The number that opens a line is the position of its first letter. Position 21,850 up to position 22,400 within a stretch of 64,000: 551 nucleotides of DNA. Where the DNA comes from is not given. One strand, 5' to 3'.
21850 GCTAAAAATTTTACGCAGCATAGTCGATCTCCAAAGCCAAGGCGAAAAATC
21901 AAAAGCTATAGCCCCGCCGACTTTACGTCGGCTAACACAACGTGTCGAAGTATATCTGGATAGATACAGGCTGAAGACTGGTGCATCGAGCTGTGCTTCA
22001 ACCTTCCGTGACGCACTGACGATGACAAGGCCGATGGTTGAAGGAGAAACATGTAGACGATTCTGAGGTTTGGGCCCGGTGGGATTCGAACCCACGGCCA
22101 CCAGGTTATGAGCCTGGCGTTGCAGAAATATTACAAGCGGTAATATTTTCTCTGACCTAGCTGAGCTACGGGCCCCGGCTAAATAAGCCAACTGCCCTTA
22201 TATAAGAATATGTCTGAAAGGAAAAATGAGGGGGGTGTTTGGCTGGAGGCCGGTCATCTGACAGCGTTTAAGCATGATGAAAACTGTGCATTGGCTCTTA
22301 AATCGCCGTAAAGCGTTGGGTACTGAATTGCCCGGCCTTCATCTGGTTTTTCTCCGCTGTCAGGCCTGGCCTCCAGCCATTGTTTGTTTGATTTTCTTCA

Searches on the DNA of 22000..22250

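Call 53: search_rna_families(source=window, start=22000, end=22250, threshold=gathering, show_alignments=1)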
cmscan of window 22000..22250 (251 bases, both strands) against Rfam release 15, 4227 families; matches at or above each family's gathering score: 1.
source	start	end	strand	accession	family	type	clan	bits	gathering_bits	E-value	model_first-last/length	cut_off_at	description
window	22071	22175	-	RF00005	tRNA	Gene; tRNA;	CL00001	52.2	29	9.8e-11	1-71/71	no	tRNA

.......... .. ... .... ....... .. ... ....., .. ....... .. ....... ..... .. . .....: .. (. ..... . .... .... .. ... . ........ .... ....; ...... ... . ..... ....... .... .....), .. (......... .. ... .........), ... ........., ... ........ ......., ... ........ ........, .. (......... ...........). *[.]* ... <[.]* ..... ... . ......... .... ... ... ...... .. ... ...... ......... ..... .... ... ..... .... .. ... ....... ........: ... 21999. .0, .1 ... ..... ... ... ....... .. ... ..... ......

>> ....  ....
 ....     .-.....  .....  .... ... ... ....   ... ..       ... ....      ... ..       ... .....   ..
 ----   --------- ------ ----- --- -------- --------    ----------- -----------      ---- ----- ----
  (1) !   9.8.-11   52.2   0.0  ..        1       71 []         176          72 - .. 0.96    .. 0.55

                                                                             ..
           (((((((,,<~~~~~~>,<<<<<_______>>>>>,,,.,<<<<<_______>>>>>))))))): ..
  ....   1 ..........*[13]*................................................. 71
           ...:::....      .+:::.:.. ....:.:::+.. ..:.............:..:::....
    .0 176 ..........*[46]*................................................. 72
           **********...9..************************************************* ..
